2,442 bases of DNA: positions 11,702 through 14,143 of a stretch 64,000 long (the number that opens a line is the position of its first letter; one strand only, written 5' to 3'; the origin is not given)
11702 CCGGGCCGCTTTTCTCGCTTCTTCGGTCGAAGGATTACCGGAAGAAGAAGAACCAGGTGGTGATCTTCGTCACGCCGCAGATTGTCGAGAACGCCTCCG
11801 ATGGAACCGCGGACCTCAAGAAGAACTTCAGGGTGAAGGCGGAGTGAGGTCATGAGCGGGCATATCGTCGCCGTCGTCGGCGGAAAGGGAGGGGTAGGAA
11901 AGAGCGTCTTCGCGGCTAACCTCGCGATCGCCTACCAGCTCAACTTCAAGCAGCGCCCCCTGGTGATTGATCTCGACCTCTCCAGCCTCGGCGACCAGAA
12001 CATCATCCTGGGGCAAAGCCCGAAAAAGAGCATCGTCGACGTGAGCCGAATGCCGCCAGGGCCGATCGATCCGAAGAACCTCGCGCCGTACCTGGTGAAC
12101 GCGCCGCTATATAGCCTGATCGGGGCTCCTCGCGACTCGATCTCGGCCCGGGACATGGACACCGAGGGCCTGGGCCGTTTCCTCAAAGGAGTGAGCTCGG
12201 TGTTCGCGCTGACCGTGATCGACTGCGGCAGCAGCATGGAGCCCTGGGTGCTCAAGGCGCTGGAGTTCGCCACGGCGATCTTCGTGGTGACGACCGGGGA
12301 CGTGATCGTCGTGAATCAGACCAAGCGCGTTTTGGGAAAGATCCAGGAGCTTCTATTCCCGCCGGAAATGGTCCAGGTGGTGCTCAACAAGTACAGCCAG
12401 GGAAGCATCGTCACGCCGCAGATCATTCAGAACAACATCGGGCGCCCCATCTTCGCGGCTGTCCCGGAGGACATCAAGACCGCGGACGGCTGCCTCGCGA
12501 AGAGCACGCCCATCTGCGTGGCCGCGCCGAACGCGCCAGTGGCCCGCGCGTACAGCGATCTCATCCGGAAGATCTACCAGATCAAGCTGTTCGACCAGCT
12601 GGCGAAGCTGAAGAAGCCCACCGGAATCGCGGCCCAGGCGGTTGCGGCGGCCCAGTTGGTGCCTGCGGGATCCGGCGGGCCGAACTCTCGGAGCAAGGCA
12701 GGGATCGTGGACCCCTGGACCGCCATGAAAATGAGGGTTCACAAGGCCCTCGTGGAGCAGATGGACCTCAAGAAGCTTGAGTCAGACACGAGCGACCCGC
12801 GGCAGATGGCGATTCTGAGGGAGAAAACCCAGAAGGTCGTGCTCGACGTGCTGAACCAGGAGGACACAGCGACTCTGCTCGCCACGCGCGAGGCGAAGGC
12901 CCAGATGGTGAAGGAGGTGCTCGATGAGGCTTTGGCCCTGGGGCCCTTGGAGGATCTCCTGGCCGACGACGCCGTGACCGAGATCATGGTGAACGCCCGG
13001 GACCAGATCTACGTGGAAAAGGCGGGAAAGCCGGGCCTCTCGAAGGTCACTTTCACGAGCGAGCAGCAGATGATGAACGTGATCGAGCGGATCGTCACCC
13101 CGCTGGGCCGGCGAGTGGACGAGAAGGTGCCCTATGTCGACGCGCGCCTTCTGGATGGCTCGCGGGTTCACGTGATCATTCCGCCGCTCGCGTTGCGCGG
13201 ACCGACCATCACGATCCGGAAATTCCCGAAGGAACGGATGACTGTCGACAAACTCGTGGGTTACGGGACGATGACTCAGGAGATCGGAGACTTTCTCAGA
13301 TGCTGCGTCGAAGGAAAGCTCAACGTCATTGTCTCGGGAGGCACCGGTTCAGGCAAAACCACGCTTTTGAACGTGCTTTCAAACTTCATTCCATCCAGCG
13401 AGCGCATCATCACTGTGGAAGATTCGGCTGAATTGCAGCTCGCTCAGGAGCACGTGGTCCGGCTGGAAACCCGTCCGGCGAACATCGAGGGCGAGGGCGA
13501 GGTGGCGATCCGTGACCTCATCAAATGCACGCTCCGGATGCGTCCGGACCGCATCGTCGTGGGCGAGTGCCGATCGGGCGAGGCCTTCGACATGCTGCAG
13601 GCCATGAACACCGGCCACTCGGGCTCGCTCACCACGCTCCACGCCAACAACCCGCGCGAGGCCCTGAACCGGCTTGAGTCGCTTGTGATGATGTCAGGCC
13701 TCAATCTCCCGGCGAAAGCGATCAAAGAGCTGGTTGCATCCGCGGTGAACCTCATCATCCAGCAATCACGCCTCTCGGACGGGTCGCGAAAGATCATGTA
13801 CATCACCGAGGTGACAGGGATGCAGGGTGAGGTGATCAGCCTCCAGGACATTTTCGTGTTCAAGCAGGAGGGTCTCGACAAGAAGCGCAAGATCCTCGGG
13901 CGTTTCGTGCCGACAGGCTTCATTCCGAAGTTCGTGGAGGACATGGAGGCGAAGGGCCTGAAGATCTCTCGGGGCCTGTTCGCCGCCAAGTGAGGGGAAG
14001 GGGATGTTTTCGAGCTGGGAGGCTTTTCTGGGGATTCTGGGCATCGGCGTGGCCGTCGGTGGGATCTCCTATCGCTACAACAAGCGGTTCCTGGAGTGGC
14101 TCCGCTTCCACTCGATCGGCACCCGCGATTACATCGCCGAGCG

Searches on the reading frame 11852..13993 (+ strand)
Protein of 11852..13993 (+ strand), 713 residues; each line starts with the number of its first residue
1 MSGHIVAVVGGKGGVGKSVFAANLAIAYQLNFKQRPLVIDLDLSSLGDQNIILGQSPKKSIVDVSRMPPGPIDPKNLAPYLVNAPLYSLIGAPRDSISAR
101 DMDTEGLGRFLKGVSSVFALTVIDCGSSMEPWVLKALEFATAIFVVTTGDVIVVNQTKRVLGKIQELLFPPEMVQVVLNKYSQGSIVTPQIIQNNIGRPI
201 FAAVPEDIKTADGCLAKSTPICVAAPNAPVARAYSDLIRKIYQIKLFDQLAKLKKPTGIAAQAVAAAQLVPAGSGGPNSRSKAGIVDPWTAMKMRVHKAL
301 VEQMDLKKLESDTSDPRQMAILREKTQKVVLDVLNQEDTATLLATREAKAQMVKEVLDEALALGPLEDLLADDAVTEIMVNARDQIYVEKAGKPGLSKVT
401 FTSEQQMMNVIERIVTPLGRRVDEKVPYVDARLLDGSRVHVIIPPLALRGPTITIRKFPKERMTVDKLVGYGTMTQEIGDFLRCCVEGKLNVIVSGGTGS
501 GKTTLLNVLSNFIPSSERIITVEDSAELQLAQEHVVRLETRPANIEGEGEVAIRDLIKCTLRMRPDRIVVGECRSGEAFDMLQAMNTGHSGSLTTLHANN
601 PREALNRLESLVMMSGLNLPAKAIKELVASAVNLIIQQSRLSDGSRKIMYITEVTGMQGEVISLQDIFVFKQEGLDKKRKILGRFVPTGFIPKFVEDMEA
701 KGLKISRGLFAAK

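Call 6: search_protein_families(library=pfam, proteins=[window:11852-13993:+], max_evalue=0.01)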
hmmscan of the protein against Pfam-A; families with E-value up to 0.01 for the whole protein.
window:11852-13993:+ (713 aa): 17 families
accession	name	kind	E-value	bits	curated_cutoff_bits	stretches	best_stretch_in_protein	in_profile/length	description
PF00437.27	T2SSE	-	4.6e-62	210.2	24.9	1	363-638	5-275/370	Type II/IV secretion system protein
PF01656.29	CbiA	-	1.2e-13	51.5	25.4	1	6-211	1-116/125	CobQ/CobB/MinD/ParA nucleotide binding domain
PF10609.15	ParA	-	2.4e-06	27.6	27.1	1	4-43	4-42/246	NUBPL iron-transfer P-loop NTPase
PF13614.12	AAA_31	-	1e-05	26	27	1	4-152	2-152/177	AAA domain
PF05729.18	NACHT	-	8e-05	23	26.7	0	7-74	3-71/167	NACHT domain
PF00005.33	ABC_tran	-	0.00016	22.8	25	1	492-528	14-49/137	ABC transporter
PF20720.3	nSTAND3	-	0.00021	21.4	27.2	0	491-524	19-53/155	Novel STAND NTPase 3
PF13479.12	AAA_24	-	0.0003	21.1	27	0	7-45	5-34/195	AAA domain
PF13191.12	AAA_16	-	0.00032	21.7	32.6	1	474-527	8-61/167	AAA ATPase domain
PF13238.12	AAA_18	-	0.00074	20.4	29.4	0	492-608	1-108/128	AAA domain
PF13401.12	AAA_22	-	0.0023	18.7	27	0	488-523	4-40/130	AAA domain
PF00142.24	Fer4_NifH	-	0.0041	17.1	25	0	9-45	5-40/271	4Fe-4S iron sulfur cluster binding proteins, NifH/frxC family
PF02374.21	ArsA_ATPase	-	0.0043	16.8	24.3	0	7-42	4-38/305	Anion-transporting ATPase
PF13604.12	AAA_30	-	0.0051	17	27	0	485-517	14-46/191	AAA domain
PF01078.27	Mg_chelatase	-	0.0057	16.5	20.3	0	482-528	15-61/207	Magnesium chelatase, subunit ChlI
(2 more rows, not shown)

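Call 7: search_protein_families(library=ncbifam, proteins=[window:11852-13993:+], max_evalue=0.01)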
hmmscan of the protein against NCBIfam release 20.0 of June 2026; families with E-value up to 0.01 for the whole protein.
window:11852-13993:+ (713 aa): 41 families (the best 25 are shown)
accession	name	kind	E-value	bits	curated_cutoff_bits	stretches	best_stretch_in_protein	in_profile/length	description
TIGR03819.1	heli_sec_ATPase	hypoth_equivalog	1.1e-94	317.5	373.15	1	324-651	15-338/340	TadA family conjugal transfer-associated ATPase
TIGR02788.1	VirB11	equivalog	7.7e-69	232.1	249.95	2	475-648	130-303/308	P-type DNA transfer ATPase VirB11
TIGR02782.1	TrbB_P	equivalog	2.9e-66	223.8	304.55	1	367-658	15-297/303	P-type conjugative transfer ATPase TrbB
NF010469.0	PRK13894.1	subfamily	9.2e-60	202.6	508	1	364-658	24-311/320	conjugal transfer ATPase TrbB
NF010475.0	PRK13900.1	equivalog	2e-59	201.3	389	2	475-651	146-322/333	type IV secretion system ATPase VirB11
NF058587.1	archaellum_moto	equivalog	6e-57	193.6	550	1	323-674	107-453/527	archaellum flagellar ATPase motor FlaI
NF010407.0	PRK13833.1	subfamily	4.4e-51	174.2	499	1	365-658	21-304/323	conjugal transfer protein TrbB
NF010425.0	PRK13851.1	equivalog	8.7e-39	133.3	461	1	477-638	150-312/344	type IV secretion system protein VirB11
NF053672.1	bindosome_BasE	exception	1.1e-38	133.2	1000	1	398-657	178-433/512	bindosome assembly system ATPase subunit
TIGR01969.1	minD_arch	subfamily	1.1e-17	64.1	201.75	1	5-249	2-238/251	cell division ATPase MinD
NF041000.1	ATPase_ComGA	equivalog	1.3e-17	63.7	300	1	491-613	130-247/267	competence type IV pilus ATPase ComGA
TIGR02525.1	plasmid_TraJ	equivalog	1.4e-14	53.9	368.3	1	493-647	153-306/372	plasmid transfer ATPase TraJ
TIGR01420.1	pilT_fam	subfamily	1.9e-14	53.7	319.1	1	374-639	13-266/343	PilT/PilU family type 4a pilus ATPase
TIGR01968.1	minD_bact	equivalog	7.8e-14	51.6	212.9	1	4-242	2-237/261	septum site-determining protein MinD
TIGR02538.1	type_IV_pilB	equivalog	1e-13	50.8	675.65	1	463-638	293-449/564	type IV-A pilus assembly ATPase PilB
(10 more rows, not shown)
